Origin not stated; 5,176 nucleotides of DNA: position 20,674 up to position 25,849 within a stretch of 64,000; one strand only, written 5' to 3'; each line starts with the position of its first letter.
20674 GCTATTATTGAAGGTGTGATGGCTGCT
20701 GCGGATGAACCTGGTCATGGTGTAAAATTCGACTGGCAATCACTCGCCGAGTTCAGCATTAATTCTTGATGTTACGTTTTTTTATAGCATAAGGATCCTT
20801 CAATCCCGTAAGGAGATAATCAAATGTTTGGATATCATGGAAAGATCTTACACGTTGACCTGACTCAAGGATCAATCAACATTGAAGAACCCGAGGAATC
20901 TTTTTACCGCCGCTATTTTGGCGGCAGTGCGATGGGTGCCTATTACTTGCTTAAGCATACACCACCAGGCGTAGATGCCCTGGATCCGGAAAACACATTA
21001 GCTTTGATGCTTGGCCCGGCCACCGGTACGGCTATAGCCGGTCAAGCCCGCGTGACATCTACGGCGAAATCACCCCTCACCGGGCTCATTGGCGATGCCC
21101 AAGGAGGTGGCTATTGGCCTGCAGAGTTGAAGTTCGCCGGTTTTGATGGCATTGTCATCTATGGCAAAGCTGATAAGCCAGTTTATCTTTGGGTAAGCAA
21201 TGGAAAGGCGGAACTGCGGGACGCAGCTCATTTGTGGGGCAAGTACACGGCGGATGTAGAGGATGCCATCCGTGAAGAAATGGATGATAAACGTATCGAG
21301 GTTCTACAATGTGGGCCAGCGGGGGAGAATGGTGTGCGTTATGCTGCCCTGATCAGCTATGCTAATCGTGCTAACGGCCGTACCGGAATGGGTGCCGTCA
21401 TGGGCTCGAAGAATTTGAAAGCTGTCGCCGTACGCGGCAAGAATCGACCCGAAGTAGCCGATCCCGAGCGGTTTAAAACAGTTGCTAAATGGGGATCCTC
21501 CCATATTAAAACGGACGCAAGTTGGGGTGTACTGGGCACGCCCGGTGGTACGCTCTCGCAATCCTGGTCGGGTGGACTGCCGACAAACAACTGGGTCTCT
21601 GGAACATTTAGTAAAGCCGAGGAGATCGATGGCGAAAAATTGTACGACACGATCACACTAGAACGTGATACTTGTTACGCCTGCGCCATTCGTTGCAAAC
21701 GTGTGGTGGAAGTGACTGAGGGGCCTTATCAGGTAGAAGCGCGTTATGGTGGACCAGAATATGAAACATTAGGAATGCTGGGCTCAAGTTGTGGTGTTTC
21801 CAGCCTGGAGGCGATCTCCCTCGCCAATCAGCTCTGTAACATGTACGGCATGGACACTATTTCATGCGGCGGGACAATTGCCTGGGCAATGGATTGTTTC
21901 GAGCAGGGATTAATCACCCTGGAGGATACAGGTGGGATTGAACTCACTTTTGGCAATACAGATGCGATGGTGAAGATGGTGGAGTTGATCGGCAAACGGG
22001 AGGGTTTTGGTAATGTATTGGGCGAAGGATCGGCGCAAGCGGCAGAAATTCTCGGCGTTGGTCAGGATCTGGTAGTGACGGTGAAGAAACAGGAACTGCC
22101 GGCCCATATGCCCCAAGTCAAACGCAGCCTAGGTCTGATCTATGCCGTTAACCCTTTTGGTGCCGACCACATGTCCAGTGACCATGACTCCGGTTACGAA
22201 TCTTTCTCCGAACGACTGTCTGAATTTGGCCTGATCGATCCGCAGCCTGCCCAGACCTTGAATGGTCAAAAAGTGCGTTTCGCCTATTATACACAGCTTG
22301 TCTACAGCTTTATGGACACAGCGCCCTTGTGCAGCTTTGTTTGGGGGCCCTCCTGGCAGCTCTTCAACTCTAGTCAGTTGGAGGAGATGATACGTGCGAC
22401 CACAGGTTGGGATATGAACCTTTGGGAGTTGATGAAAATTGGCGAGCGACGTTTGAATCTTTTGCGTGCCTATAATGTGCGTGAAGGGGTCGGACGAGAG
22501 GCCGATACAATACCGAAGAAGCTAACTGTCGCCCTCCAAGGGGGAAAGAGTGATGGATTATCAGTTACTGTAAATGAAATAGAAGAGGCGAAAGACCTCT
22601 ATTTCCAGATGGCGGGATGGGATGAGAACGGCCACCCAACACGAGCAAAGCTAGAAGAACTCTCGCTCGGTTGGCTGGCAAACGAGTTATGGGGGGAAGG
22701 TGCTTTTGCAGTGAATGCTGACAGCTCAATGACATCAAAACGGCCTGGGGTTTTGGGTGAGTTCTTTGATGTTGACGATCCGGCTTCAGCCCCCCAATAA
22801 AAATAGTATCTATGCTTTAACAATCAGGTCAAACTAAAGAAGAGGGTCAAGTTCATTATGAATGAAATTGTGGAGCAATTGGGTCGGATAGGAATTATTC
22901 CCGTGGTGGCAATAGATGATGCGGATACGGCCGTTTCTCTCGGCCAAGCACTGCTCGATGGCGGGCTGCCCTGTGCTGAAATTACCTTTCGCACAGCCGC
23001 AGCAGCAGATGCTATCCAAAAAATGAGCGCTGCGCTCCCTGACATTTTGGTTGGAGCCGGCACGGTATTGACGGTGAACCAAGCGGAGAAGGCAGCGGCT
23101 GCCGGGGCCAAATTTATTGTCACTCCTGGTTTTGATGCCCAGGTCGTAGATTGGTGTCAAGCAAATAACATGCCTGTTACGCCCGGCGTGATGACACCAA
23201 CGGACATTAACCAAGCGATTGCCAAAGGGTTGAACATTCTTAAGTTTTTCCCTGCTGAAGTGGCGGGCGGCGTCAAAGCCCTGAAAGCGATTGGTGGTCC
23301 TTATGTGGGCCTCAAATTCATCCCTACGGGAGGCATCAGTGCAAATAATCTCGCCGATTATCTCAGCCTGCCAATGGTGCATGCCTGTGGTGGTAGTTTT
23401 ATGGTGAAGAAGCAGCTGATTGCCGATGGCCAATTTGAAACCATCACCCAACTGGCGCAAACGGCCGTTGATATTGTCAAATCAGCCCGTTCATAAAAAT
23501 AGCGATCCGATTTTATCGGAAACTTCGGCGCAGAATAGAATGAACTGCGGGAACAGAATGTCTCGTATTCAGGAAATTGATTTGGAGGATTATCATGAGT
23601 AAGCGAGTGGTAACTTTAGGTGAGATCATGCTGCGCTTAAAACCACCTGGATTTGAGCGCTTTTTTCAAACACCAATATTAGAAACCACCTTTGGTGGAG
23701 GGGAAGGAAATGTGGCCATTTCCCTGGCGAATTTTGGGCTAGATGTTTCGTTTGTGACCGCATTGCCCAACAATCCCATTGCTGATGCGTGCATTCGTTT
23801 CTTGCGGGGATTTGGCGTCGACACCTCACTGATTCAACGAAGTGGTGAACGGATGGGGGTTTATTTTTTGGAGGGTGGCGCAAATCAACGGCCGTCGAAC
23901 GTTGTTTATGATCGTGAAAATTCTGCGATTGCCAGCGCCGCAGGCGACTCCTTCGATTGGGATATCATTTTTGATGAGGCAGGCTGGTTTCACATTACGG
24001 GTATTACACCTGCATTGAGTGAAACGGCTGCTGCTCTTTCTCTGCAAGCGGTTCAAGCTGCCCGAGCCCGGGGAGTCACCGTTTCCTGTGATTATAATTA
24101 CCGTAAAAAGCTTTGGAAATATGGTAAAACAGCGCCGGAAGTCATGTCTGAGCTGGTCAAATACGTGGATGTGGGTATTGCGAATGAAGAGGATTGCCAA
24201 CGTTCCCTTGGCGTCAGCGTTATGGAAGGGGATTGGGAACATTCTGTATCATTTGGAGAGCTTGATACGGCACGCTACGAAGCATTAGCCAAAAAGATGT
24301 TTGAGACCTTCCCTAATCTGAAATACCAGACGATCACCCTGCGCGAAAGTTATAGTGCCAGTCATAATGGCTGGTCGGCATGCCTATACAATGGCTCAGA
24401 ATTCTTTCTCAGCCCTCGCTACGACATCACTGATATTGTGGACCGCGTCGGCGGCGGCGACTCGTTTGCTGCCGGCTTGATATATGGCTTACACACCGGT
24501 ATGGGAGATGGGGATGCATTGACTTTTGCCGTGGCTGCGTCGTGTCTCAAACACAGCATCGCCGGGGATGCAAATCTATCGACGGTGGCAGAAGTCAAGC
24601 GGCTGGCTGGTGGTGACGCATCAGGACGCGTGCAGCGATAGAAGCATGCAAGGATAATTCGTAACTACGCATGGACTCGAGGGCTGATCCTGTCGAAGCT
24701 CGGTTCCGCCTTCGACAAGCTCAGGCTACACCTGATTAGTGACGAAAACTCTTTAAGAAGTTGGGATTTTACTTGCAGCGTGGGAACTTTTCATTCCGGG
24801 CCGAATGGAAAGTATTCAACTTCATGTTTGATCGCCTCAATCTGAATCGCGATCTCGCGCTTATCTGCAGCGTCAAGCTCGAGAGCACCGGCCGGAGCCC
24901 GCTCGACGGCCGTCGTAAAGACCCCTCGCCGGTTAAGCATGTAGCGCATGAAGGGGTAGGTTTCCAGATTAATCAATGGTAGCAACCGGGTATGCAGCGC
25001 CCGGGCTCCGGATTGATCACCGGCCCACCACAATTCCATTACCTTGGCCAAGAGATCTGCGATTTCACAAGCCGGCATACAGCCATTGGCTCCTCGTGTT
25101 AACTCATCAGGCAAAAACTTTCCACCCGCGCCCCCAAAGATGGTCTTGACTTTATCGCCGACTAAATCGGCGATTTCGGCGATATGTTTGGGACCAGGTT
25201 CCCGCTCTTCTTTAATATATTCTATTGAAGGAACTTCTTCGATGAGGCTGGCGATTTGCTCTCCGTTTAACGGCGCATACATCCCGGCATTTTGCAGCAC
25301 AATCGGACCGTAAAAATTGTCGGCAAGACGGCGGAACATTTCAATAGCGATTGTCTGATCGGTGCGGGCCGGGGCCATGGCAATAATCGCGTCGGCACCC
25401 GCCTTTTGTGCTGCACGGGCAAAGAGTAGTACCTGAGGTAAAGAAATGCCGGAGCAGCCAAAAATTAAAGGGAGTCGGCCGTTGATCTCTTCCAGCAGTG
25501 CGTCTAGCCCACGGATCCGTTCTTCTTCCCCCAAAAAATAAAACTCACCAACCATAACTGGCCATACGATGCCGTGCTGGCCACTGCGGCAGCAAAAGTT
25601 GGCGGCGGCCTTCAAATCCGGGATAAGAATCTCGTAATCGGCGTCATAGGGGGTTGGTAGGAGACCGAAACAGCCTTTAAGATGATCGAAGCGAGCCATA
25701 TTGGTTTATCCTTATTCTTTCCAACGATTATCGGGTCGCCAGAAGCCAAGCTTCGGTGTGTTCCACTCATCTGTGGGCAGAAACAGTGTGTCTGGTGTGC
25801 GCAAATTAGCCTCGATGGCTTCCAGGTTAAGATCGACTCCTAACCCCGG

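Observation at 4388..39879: Reading-frame breaks are strongly clustered: at least 29 breaks in 11 genes, confined to two zones and mostly to GC-rich genes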

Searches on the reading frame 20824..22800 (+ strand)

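Call 32: search_protein_families(library=pfam, proteins=[window:20824-22800:+], max_evalue=0.0001)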
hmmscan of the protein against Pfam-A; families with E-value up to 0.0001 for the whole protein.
window:20824-22800:+ (658 aa): 2 families
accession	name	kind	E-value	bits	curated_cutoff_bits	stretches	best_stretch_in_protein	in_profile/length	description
PF01314.23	AFOR_C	-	2.8e-117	392.6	27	1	227-615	13-385/385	Aldehyde ferredoxin oxidoreductase, domains 2 & 3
PF02730.20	AFOR_N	-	3.1e-74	249.5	29.8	1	6-205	1-198/199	Aldehyde ferredoxin oxidoreductase, N-terminal domain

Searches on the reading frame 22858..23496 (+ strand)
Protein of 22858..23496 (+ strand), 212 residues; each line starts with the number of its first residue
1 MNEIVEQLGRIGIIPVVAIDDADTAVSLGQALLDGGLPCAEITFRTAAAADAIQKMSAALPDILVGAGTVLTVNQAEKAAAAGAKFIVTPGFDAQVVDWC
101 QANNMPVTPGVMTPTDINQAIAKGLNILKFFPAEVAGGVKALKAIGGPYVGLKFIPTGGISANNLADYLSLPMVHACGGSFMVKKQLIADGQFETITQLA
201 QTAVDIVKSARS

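Call 32: search_protein_families(library=pfam, proteins=[window:22858-23496:+], max_evalue=0.0001)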
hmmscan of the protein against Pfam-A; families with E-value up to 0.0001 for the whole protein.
window:22858-23496:+ (212 aa): 1 family
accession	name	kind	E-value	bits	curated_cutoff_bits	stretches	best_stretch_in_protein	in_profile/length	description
PF01081.25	Aldolase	-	2.2e-65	220.2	27.8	1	6-199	3-196/196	KDPG and KHG aldolase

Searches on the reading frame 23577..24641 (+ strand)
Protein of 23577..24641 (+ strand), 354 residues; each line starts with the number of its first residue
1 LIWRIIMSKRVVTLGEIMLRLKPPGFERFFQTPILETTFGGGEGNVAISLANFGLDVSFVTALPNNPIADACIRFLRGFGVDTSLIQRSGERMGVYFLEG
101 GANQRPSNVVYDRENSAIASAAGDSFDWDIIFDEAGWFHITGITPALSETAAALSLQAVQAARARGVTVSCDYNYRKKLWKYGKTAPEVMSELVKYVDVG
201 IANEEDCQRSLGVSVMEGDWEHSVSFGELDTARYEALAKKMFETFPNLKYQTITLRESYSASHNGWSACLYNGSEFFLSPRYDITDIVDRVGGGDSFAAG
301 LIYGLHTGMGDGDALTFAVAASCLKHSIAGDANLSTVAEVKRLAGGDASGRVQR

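Call 32: search_protein_families(library=pfam, proteins=[window:23577-24641:+], max_evalue=0.0001)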
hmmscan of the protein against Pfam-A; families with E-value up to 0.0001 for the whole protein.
window:23577-24641:+ (354 aa): 1 family
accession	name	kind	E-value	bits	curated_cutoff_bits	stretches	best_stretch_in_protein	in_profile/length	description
PF00294.29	PfkB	-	3.1e-28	99.4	25.8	2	11-213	4-200/302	pfkB family carbohydrate kinase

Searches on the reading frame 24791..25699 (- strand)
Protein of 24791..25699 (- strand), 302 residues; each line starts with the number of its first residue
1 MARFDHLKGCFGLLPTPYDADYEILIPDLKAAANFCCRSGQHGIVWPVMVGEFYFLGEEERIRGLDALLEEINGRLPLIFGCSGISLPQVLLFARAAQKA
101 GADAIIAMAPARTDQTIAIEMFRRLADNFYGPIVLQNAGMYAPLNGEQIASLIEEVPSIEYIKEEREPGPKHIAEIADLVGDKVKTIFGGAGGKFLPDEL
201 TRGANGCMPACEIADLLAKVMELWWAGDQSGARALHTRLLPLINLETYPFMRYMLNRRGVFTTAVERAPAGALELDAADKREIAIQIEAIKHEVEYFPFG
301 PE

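Call 32: search_protein_families(library=pfam, proteins=[window:24791-25699:-], max_evalue=0.0001)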
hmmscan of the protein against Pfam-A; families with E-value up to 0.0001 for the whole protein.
window:24791-25699:- (302 aa): 1 family
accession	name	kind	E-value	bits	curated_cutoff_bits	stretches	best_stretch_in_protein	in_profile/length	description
PF00701.28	DHDPS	-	3.9e-17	62.3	22.1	1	7-285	2-286/289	Dihydrodipicolinate synthetase family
